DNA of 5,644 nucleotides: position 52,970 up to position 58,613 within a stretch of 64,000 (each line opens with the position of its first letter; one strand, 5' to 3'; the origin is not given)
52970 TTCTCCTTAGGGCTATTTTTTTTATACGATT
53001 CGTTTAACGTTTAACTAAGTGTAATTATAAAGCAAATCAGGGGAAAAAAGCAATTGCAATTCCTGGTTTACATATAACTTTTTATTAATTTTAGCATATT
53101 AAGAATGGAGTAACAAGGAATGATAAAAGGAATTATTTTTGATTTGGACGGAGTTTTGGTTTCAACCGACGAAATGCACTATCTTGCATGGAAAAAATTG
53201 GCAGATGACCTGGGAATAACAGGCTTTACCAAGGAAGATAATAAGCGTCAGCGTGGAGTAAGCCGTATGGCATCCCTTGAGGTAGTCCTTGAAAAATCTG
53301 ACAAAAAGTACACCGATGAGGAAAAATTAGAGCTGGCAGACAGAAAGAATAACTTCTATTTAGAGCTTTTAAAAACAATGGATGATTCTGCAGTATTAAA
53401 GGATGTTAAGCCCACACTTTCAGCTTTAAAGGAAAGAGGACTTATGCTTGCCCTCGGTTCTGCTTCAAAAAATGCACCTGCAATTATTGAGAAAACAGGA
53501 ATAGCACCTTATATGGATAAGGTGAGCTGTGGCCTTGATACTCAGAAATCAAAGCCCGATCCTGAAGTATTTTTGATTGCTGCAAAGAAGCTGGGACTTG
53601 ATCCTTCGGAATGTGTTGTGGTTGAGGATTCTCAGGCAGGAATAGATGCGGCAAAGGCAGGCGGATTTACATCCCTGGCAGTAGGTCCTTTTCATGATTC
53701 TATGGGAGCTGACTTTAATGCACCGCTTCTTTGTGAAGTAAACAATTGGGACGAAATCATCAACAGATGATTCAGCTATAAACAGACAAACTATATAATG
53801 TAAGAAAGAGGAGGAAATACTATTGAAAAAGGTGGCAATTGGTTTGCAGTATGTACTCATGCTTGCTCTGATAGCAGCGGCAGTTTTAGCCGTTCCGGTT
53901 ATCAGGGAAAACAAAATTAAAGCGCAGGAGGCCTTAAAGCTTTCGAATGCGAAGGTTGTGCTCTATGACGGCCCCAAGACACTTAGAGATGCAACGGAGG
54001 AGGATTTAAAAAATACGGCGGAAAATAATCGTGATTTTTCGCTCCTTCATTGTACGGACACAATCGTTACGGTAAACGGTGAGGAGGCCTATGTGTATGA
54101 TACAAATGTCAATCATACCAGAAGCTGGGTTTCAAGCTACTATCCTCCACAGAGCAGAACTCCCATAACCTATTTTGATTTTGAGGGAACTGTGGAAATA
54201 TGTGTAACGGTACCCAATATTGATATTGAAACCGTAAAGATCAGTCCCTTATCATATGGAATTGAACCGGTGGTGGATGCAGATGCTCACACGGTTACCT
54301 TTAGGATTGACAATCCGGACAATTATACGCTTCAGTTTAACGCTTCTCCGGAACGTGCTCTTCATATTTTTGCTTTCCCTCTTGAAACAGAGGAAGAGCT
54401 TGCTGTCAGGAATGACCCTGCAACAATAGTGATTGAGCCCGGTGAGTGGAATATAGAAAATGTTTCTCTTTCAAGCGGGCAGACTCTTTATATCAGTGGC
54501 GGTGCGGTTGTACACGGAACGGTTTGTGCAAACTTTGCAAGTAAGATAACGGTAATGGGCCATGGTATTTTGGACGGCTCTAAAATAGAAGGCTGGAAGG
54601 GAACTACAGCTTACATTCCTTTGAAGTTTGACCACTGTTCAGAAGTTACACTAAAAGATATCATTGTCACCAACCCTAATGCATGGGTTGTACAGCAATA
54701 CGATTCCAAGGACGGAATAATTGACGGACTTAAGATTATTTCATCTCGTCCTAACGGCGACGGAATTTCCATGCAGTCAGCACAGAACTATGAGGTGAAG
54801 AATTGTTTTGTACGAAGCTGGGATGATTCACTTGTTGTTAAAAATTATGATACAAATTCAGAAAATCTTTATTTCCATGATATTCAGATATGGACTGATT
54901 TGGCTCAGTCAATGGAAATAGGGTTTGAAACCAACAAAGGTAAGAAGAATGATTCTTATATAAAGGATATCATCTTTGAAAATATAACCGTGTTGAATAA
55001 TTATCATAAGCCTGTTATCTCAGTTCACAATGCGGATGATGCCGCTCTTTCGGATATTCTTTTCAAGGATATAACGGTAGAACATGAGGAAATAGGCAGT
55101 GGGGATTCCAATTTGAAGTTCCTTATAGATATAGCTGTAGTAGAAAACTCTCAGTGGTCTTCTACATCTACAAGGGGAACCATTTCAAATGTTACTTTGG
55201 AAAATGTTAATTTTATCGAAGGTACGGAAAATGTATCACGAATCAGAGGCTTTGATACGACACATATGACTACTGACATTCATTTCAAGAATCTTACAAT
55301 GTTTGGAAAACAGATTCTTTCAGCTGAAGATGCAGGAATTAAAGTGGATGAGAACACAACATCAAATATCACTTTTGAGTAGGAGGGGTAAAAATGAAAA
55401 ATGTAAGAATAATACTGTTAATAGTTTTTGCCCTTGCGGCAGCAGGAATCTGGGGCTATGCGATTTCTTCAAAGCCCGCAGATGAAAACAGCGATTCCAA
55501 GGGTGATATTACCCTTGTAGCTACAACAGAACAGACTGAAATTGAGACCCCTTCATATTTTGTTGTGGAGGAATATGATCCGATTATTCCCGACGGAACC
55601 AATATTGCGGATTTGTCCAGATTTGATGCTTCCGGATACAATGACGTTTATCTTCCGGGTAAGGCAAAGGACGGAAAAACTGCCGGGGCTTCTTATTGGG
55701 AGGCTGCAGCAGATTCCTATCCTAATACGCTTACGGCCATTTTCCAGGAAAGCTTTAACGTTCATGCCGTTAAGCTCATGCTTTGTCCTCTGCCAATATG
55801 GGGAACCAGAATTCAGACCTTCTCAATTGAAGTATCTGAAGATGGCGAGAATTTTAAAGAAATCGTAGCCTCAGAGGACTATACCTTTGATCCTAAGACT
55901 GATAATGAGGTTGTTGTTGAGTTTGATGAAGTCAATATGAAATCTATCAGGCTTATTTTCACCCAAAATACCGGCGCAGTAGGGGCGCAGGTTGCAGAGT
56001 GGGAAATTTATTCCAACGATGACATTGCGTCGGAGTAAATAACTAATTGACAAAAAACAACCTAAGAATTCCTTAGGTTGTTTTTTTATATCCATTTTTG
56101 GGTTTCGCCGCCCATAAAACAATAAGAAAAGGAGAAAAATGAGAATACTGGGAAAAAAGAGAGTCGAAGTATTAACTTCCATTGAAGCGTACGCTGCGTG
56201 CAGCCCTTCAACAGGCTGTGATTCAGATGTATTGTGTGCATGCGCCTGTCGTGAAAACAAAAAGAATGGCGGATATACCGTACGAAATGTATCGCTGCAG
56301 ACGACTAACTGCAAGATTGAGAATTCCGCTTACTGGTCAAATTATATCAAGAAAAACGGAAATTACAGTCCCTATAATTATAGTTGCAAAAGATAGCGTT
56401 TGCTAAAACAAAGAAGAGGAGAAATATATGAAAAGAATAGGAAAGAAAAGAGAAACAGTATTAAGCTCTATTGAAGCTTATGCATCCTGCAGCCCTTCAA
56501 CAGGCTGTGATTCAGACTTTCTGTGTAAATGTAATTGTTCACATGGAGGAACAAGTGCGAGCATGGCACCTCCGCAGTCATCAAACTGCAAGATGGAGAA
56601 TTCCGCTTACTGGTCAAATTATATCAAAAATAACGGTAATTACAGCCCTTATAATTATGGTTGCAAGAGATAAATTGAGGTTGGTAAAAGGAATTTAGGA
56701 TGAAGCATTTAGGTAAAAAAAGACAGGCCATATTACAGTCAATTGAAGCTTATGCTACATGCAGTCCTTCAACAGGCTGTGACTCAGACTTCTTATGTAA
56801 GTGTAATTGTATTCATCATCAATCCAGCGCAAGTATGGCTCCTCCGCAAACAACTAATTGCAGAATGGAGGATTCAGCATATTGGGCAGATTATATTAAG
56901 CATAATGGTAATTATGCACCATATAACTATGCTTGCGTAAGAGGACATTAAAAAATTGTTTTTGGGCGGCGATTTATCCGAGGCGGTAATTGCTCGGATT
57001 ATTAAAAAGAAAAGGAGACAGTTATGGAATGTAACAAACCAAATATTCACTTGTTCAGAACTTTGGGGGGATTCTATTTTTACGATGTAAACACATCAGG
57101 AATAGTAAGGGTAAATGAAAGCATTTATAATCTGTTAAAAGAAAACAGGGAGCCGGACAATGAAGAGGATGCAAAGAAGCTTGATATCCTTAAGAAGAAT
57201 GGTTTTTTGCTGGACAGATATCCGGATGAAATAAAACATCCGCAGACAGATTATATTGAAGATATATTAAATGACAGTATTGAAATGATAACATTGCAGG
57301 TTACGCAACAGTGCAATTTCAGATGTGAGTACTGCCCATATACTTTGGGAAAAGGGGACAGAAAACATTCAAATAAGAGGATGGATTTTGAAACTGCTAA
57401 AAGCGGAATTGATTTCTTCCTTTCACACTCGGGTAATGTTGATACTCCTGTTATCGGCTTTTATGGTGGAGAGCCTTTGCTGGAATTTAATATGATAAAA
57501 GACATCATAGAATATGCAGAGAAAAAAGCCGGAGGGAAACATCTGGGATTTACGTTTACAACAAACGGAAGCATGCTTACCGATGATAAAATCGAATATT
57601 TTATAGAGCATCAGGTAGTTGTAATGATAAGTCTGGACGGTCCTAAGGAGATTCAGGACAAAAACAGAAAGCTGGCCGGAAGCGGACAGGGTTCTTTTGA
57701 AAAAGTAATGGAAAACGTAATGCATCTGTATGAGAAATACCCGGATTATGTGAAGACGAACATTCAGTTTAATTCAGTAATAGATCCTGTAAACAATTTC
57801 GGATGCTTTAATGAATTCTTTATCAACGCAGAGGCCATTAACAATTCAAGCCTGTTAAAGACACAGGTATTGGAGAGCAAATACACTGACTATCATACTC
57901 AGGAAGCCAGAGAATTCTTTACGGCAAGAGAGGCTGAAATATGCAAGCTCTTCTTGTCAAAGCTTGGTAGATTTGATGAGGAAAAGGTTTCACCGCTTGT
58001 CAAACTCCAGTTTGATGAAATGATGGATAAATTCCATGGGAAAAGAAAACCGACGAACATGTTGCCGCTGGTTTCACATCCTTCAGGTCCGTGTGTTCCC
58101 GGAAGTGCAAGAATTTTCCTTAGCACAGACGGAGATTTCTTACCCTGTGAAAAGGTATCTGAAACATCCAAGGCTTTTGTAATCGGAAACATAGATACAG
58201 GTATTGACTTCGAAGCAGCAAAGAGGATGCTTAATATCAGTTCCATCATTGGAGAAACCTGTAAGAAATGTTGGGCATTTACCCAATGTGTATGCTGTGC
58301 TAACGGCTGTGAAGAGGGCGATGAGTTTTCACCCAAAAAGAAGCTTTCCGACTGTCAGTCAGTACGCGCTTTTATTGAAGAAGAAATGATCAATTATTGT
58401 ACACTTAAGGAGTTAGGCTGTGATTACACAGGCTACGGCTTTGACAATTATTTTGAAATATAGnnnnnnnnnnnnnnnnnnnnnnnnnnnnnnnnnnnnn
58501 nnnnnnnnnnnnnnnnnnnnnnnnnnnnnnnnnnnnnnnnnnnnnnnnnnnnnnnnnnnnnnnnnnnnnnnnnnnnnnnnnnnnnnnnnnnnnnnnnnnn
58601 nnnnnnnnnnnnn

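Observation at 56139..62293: Self-contained radical-SAM RiPP operon: 3 Cys-rich precursors, rSAM/SPASM maturase, unknown partner, ACP-like protein, ABC exporter, mini-S8 peptidase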

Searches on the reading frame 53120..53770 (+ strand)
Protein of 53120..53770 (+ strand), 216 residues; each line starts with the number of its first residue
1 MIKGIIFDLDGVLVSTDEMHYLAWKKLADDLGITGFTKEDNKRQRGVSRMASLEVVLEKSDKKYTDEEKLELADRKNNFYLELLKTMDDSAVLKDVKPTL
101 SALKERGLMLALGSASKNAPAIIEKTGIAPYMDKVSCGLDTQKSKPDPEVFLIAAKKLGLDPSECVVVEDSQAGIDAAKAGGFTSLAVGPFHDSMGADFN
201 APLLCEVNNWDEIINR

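Call 55: search_protein_families(library=pfam, proteins=[window:53120-53770:+], max_evalue=0.001)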
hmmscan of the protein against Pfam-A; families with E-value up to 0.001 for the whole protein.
window:53120-53770:+ (216 aa): 3 families
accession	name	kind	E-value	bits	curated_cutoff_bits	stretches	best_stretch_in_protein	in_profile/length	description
PF00702.32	Hydrolase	-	1.9e-28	100.6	26.4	1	2-182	1-191/191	haloacid dehalogenase-like hydrolase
PF13419.12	HAD_2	-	3e-28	99.6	23.8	1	5-188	1-178/178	Haloacid dehalogenase-like hydrolase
PF13242.12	Hydrolase_like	-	4.1e-06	27.1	22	1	144-188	3-48/75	HAD-hyrolase-like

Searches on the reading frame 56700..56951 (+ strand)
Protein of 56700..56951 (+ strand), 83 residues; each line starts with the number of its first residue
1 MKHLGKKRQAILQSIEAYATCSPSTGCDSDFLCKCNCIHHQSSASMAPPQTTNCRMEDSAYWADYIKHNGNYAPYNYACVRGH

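Call 3: search_protein_families(library=ncbifam, proteins=[window:56700-56951:+], max_evalue=0.01)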
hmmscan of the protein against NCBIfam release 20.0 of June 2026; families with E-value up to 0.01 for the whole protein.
window:56700-56951:+ (83 aa): 1 family
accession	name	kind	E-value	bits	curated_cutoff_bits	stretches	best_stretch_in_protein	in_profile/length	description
TIGR04065.1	ocin_CLI_3235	hypoth_equivalog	9e-07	29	26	1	1-37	1-32/34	CLI_3235 family bacteriocin precursor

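Call 4: search_protein_families(library=pfam, proteins=[window:56700-56951:+], max_evalue=0.01)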
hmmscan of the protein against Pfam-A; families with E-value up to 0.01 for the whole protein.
window:56700-56951:+ (83 aa): 0 families

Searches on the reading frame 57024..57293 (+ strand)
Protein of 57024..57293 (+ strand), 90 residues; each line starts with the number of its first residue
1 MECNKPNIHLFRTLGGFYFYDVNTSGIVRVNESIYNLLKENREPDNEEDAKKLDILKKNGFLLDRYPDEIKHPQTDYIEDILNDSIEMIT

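Call 66: search_protein_families(library=pfam, proteins=[window:57024-57293:+], max_evalue=10)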
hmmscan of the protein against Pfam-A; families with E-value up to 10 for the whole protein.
window:57024-57293:+ (90 aa): 1 family
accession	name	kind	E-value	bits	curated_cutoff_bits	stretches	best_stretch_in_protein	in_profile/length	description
PF14553.12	YqbF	-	0.22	11.8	27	1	29-43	20-34/43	YqbF, hypothetical protein domain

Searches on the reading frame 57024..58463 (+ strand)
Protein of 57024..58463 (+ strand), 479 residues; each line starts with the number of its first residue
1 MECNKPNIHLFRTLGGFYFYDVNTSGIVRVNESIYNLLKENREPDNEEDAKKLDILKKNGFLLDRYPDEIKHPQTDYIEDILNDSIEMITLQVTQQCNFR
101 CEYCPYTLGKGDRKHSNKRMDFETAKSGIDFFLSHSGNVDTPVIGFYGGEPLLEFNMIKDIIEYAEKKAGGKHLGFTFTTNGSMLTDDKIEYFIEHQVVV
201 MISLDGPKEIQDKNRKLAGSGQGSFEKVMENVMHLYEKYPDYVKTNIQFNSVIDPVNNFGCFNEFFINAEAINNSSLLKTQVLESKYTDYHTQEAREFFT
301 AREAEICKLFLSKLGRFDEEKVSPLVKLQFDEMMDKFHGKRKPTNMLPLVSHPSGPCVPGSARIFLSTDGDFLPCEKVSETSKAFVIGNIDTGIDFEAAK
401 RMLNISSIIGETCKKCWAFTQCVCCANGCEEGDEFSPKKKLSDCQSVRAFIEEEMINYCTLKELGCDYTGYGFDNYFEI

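Call 3: search_protein_families(library=ncbifam, proteins=[window:57024-58463:+], max_evalue=0.01)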
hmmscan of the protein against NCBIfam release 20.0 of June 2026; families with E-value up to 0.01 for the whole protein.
window:57024-58463:+ (479 aa): 67 families (the best 25 are shown)
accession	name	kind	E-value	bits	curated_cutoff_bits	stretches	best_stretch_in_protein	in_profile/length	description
TIGR04068.1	rSAM_ocin_clost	equivalog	5.1e-162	539.9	500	1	8-467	2-462/462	Cys-rich peptide radical SAM maturase CcpM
NF035951.1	rSAM_RumMC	equivalog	8.8e-63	212.7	720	1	10-463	19-495/510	RumMC family radical SAM sactipeptide maturase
NF038170.1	lachnocin_rSAM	equivalog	4.4e-62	210.4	550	1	15-440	11-410/440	lachnocin radical SAM maturase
TIGR04064.1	rSAM_nif11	equivalog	1.2e-52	179.2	518.7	1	8-431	4-402/459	nif11-like peptide radical SAM maturase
TIGR04148.1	GG_samocin_CFB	equivalog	2.9e-51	175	300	1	84-436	14-375/411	radical SAM peptide maturase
NF047865.1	rSAM_PapB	equivalog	3e-48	164.7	340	1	86-430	2-317/330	PapB family radical SAM/SPASM ranthipeptide maturase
TIGR03906.1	quino_hemo_SAM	equivalog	7.9e-47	159.9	453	2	32-239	45-245/467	quinohemoprotein amine dehydrogenase maturation protein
TIGR03974.1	rSAM_six_Cys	equivalog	6.9e-42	143.8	425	2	31-239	43-248/451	thioether cross-link-forming SCIFF peptide maturase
NF040492.1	not_ScfB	exception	2.3e-39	135.5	855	2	7-238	3-245/450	ScfB-related radical SAM/SPASM orphan maturase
TIGR03978.1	rSAM_paired_1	equivalog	8.6e-31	107.2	370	1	55-240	48-232/466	His-Xaa-Ser system radical SAM maturase HxsB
TIGR04115.1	rSAM_Cxxx_rpt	equivalog_domain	3.3e-29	102.5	350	1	88-242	3-162/359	radical SAM peptide maturase, CXXX-repeat target family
TIGR03942.1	sulfatase_rSAM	equivalog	6.8e-26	91.2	349.45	1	92-453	6-352/363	anaerobic sulfatase maturase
TIGR04280.1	geopep_mat_rSAM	hypoth_equivalog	2e-25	89.7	400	1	17-237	19-232/428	geopeptide radical SAM maturase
TIGR04463.1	rSAM_vs_C_rich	equivalog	3.7e-24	85.3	525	1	33-250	31-240/438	TIGR04463 family radical SAM/SPASM RiPP maturase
NF041707.1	rSAM_YhhB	equivalog_domain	7e-23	81.1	445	1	87-278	2-194/369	cyclophane-forming radical SAM/SPASM peptide maturase YhhB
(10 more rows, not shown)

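Call 4: search_protein_families(library=pfam, proteins=[window:57024-58463:+], max_evalue=0.01)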
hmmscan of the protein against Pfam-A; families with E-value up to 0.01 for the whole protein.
window:57024-58463:+ (479 aa): 2 families
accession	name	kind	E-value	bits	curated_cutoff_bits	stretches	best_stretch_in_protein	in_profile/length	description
PF04055.27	Radical_SAM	-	3.9e-18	66.6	29.5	1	92-247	2-148/166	Radical SAM superfamily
PF13353.11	Fer4_12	-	4.9e-07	30.6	22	1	94-220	12-131/137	4Fe-4S single cluster domain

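Call 52: list_cluster_members(proteins=[P0001, window:57024-58460:+, window:59621-59866:+, window:61667-62290:+, window:56428-56670:+, window:56139-56393:+, window:56700-56948:+, window:59869-61686:+])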
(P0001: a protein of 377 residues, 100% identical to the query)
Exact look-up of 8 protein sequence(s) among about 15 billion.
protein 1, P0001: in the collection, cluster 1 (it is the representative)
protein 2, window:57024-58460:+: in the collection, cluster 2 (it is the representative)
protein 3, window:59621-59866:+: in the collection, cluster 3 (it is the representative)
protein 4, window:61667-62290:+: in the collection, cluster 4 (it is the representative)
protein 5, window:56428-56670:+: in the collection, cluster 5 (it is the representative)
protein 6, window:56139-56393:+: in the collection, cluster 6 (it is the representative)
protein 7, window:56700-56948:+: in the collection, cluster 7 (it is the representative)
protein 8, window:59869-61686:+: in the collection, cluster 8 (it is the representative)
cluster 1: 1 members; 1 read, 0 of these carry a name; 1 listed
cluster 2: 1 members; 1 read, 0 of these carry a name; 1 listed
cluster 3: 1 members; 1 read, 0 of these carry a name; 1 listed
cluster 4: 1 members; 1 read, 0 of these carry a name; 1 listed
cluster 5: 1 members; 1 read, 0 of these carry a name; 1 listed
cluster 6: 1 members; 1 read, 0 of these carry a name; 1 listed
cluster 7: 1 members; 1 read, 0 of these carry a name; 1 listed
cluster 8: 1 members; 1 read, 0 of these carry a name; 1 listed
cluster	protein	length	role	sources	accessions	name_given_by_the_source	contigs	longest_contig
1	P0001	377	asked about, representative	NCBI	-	-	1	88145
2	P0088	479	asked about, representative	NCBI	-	-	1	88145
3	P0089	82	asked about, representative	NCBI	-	-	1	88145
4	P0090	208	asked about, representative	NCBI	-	-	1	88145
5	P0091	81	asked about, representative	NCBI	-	-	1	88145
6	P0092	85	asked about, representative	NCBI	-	-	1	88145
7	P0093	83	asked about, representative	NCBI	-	-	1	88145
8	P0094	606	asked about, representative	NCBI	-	-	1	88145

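Call 57: search_solved_structures(query=window:57024-58460:+, max_evalue=0.001, show_alignments=2)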
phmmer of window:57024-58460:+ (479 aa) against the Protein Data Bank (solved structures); distinct sequences matched with E-value up to 0.001: 7.
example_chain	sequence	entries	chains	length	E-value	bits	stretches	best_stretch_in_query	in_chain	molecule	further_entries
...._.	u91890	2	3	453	3e-33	118.7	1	47-237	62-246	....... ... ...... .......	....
4k37_A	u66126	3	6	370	1e-12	51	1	92-240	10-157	Anaerobic sulfatase-maturating enzyme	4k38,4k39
4k36_A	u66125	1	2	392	1.1e-12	50.9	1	92-240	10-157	Anaerobic sulfatase-maturating enzyme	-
9gm3_A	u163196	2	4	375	8.4e-10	41.3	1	89-266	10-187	ChlB radical SAM domain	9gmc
8vpo_A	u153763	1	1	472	1.2e-09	40.8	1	82-269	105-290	Radical SAM core domain-containing protein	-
5vsl_A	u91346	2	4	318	1.4e-05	27.5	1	89-266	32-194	Radical S-adenosyl methionine domain-containing protein 2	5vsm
6q2p_A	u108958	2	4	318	1.5e-05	27.3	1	89-265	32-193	Radical S-adenosyl methionine domain-containing protein 2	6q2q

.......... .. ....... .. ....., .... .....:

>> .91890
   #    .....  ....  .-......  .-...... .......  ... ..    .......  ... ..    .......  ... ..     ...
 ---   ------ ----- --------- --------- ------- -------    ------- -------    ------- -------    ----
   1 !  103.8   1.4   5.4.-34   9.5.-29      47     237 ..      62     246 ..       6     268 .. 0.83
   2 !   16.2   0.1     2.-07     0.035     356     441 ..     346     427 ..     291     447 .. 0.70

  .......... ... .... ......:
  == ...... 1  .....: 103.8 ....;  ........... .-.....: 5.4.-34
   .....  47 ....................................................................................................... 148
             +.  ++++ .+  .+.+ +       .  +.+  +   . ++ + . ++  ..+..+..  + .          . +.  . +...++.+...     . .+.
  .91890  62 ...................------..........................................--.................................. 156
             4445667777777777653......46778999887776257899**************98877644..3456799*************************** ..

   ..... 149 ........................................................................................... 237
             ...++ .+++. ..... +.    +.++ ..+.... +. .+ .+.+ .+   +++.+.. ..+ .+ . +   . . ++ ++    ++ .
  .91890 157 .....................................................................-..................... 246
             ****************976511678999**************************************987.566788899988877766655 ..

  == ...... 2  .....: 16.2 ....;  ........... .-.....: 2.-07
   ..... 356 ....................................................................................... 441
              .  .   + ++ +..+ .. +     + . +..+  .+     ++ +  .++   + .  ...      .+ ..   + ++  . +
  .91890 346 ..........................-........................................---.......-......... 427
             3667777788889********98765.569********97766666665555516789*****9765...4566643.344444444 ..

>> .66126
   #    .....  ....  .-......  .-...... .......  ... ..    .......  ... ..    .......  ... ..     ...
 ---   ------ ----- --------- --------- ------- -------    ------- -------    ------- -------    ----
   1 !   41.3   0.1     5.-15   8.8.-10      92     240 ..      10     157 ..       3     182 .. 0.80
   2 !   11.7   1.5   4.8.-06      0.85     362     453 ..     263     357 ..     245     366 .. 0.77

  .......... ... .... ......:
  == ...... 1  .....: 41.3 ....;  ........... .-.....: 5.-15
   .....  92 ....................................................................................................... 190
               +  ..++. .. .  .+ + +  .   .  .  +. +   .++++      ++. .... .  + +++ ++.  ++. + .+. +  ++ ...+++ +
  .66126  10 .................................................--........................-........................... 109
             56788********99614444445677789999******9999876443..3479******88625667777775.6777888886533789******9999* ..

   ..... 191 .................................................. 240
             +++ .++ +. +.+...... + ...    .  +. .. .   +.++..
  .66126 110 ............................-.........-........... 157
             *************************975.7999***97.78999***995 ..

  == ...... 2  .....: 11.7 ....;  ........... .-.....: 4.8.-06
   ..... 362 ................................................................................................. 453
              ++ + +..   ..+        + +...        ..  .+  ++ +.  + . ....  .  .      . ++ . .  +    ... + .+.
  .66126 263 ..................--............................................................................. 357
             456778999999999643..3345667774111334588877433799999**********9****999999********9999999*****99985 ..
